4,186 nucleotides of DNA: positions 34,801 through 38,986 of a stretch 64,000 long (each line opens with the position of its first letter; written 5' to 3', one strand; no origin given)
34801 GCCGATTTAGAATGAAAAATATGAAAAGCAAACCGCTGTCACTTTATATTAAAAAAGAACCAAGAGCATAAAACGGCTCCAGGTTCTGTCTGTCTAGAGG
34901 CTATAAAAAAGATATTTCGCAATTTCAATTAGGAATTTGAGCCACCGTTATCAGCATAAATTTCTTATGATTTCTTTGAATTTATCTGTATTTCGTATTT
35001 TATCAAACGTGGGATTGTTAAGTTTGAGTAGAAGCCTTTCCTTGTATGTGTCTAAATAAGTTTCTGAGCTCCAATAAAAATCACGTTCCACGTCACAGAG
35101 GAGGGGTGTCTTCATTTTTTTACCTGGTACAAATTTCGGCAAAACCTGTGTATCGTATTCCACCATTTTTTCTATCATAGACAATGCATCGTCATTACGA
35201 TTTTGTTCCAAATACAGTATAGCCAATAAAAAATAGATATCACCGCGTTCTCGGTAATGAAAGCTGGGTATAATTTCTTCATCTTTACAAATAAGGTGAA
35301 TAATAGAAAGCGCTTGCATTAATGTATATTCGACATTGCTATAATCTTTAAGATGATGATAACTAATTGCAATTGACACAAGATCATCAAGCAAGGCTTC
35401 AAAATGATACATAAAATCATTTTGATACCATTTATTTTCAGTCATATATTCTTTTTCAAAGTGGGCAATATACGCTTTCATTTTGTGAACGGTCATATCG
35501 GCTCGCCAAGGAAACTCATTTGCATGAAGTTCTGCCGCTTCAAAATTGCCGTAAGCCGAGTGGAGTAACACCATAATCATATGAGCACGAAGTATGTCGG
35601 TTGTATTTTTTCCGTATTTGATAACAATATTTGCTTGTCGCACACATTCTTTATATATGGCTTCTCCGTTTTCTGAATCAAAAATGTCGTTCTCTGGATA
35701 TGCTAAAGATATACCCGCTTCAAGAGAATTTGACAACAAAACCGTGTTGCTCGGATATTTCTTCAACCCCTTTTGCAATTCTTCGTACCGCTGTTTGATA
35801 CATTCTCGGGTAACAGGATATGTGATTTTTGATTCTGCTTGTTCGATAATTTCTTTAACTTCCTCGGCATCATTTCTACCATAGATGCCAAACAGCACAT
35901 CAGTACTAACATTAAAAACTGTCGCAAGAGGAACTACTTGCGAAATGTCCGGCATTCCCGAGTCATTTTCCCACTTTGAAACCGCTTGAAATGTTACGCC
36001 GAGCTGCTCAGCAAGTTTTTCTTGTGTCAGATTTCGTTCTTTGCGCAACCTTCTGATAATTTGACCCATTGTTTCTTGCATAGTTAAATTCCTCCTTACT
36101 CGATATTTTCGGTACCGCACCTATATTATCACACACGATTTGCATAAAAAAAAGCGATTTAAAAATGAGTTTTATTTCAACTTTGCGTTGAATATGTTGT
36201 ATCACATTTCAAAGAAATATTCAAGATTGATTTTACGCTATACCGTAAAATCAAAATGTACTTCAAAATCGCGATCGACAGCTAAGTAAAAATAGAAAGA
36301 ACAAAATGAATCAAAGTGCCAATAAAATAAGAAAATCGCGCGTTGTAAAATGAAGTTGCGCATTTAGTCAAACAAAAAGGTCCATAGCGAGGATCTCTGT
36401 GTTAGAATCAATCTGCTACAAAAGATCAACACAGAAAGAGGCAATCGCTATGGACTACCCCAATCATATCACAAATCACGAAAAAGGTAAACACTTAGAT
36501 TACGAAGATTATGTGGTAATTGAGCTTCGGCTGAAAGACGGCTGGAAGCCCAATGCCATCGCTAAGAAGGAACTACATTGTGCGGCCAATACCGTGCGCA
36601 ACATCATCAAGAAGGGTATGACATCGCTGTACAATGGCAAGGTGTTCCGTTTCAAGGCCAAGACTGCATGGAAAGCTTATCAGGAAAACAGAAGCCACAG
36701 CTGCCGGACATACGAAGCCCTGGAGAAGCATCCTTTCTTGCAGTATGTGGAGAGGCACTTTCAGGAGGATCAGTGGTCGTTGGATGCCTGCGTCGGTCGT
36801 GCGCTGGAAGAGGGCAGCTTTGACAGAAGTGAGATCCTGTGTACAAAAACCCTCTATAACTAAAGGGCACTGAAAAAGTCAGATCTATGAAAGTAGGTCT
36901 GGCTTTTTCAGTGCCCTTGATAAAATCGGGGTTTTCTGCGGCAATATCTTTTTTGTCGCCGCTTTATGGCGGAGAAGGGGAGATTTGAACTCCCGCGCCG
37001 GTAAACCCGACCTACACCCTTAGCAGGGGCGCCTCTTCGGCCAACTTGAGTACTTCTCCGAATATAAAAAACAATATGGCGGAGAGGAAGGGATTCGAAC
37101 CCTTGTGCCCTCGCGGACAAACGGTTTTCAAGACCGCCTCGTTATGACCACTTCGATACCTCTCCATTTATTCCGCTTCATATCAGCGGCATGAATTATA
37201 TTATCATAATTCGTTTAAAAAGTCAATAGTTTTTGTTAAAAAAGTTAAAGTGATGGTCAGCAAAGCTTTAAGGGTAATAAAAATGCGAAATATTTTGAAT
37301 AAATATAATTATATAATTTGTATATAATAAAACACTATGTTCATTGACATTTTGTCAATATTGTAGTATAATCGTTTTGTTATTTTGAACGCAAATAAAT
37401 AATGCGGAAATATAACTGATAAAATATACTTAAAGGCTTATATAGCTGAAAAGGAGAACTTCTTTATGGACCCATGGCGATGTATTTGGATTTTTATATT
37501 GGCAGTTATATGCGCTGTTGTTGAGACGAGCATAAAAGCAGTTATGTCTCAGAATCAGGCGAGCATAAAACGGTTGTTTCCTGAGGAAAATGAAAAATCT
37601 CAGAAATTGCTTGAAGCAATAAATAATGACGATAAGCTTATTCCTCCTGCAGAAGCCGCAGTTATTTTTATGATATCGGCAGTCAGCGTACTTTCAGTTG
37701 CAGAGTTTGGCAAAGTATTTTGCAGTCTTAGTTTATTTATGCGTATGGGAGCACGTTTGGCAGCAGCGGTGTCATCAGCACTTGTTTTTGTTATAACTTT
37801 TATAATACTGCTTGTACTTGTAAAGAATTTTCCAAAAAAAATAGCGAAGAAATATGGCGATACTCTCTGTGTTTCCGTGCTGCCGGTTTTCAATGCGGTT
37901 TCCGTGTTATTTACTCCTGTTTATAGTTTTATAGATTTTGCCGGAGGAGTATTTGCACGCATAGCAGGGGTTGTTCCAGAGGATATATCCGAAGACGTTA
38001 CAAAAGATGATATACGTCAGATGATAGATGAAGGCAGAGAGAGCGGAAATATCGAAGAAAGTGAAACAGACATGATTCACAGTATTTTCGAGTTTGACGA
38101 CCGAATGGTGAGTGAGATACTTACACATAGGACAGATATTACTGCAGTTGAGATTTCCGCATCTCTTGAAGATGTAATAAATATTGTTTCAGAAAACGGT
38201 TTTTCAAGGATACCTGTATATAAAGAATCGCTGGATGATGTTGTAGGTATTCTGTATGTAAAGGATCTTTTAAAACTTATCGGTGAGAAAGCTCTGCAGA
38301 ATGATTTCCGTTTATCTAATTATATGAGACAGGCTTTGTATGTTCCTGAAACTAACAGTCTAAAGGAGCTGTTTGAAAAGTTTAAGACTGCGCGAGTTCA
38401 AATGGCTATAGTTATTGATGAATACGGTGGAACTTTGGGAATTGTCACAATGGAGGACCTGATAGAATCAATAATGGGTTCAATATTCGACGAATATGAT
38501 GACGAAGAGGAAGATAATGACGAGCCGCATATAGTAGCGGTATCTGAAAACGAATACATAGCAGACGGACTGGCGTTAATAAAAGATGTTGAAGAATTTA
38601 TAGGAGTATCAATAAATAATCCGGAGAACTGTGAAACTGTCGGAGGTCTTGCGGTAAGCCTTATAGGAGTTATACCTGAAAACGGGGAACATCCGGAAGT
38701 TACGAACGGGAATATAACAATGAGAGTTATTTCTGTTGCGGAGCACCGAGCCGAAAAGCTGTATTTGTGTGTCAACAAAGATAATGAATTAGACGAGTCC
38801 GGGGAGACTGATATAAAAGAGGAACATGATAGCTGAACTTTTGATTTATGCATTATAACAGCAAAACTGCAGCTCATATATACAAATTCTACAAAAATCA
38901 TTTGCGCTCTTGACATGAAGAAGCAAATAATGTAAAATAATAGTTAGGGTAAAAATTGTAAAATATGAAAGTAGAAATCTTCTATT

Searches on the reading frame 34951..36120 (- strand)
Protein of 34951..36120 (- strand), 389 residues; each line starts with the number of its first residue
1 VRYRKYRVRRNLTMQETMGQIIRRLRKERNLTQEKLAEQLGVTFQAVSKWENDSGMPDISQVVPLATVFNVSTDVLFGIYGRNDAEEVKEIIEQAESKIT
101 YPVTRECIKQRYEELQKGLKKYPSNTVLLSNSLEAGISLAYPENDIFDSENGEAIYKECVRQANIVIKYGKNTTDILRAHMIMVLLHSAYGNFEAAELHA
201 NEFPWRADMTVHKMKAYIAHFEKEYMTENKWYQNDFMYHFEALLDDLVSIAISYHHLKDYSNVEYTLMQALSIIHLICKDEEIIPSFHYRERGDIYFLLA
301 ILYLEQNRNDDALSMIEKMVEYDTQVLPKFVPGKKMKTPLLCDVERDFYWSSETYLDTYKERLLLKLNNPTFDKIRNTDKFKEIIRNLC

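Call 31: search_protein_families(library=ncbifam, proteins=[window:34951-36120:-], max_evalue=0.01)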
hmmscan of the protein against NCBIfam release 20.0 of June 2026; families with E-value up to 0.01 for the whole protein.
window:34951-36120:- (389 aa): 16 families
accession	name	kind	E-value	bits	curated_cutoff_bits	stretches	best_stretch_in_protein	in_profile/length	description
NF041951.1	phage_RstR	subfamily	1.2e-14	54.5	80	1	19-89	4-74/108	RstR family transcriptional repressor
TIGR03070.1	couple_hipB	subfamily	8.4e-10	38.5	71.65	1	17-71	2-56/58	type II toxin-antitoxin system Y4mF family antitoxin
NF052239.1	antitox_spr1629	equivalog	5.4e-09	35.6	335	1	18-77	3-62/377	spr1629 family repressor/antitoxin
NF007257.0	PRK09706.1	subfamily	6.4e-09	35.7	101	1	15-87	3-76/135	transcriptional repressor DicA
NF007408.0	PRK09943.1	equivalog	2.6e-07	30.4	211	1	17-94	7-82/185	HTH-type transcriptional regulator PuuR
TIGR03830.1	CxxCG_CxxCG_HTH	subfamily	3.2e-07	30.2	61.8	1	15-59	63-107/127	type II TA system antitoxin MqsA family protein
TIGR00270.2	TIGR00270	equivalog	6e-06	26.1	110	1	12-72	70-130/159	multiprotein bridging factor aMBF1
NF047948.1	male_kill_WMK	equivalog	1.3e-05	24.8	300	1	14-94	159-238/300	WO male-killing family protein Wmk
NF047558.1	TPR_END_plus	domain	6.7e-05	22.8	32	0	296-325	2-31/56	TPR end-of-group domain-containing protein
NF041575.1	antitoxPezA_Strep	equivalog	7.8e-05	22.7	290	1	18-73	2-57/158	type II toxin-antitoxin system antitoxin PezA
NF006015.0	PRK08154.1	subfamily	0.00023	20.4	204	1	13-102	26-117/314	anaerobic benzoate catabolism transcriptional regulator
NF003162.0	PRK04140.1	equivalog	0.0003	19.9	263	1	19-80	128-189/317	transcriptional regulator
NF047542.1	telomere_Tap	equivalog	0.00046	19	600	1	23-60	23-60/695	telomere-associated protein Tap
NF038139.1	Reg_Aceta_RamB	equivalog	0.0016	17.1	700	1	19-75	4-60/465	acetate metabolism transcriptional regulator RamB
NF007271.0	PRK09726.1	equivalog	0.0017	18.3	79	1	21-59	16-51/88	type II toxin-antitoxin system antitoxin HipB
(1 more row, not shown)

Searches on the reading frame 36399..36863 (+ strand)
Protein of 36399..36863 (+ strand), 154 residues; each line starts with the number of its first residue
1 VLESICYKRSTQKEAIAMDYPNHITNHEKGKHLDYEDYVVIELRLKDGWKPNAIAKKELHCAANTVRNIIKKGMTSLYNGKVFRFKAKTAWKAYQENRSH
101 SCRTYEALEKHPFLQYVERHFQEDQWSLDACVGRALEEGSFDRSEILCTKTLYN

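Call 31: search_protein_families(library=ncbifam, proteins=[window:36399-36863:+], max_evalue=0.01)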
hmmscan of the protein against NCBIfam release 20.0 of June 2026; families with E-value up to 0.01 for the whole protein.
window:36399-36863:+ (154 aa): 1 family
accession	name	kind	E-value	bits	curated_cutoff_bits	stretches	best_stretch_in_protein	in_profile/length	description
NF033563.0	transpos_IS30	equivalog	1.1e-08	35.1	80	1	65-154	2-79/267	IS30 family transposase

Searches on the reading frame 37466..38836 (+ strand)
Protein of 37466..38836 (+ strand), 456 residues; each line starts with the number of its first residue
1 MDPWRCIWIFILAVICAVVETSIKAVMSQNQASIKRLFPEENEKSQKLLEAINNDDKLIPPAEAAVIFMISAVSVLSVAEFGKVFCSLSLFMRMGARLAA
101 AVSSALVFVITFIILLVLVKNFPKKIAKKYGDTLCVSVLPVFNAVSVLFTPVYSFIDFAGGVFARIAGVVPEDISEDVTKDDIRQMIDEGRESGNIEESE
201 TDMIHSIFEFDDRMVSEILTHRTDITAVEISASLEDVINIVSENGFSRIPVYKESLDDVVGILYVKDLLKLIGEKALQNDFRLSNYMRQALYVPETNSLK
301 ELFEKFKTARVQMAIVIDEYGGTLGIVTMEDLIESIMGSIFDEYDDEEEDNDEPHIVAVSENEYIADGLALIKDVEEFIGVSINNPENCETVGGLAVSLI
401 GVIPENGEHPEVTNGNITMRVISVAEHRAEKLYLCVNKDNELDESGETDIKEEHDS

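Call 21: find_encoding_contigs(protein=window:37466-38836:+, flank=10000, max_places=10)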
Protein window:37466-38836:+ (456 aa): 11 contigs read that carry it; 9 places shown.
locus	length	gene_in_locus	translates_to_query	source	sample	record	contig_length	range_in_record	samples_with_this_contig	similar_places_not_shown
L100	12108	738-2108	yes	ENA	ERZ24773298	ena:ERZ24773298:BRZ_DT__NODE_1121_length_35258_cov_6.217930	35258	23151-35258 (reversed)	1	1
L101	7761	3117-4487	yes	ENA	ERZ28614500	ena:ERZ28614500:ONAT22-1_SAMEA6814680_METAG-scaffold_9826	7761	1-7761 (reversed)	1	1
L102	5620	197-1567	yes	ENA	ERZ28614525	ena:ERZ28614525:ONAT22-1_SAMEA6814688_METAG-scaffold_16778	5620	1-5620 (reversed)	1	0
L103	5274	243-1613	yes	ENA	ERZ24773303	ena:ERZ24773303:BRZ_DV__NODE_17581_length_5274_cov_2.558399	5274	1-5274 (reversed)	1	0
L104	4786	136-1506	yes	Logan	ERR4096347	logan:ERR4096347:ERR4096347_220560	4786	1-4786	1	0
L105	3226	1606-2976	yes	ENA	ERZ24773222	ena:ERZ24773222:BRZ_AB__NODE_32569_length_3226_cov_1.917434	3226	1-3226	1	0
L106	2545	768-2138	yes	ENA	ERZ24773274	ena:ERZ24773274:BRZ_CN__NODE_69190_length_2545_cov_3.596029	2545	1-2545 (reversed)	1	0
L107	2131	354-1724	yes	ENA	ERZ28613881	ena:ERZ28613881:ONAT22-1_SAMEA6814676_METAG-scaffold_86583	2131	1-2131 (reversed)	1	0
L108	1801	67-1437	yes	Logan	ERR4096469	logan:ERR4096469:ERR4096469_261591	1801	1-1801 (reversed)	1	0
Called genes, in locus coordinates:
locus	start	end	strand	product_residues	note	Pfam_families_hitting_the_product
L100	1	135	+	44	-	?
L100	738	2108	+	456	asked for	PF01595:CNNM, PF00571:CBS, PF03471:CorC_HlyC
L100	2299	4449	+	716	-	-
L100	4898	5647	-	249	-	-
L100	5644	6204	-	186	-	PF04542:Sigma70_r2, PF08281:Sigma70_r4_2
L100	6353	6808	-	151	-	PF02681:DUF212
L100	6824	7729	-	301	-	PF00348:polyprenyl_synt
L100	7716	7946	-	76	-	PF02609:Exonuc_VII_S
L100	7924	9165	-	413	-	PF13742:tRNA_anti_2, PF01336:tRNA_anti-codon, PF02601:Exonuc_VII_L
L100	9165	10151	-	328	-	PF00814:TsaD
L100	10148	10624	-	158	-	PF01029:NusB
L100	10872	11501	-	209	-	PF13580:SIS_2, PF01380:SIS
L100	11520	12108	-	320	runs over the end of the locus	PF00480:ROK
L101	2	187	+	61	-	?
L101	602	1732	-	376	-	PF01381:HTH_3, PF12844:HTH_19, PF13560:HTH_31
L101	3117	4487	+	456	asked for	PF01595:CNNM, PF00571:CBS, PF03471:CorC_HlyC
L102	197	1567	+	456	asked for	PF01595:CNNM, PF00571:CBS, PF03471:CorC_HlyC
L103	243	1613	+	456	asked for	PF01595:CNNM, PF00571:CBS, PF03471:CorC_HlyC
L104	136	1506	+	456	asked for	PF01595:CNNM, PF00571:CBS, PF03471:CorC_HlyC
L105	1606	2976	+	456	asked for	PF01595:CNNM, PF00571:CBS, PF03471:CorC_HlyC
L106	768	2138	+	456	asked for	PF01595:CNNM, PF00571:CBS, PF03471:CorC_HlyC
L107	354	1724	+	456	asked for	PF01595:CNNM, PF00571:CBS, PF03471:CorC_HlyC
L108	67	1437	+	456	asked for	PF01595:CNNM, PF00571:CBS, PF03471:CorC_HlyC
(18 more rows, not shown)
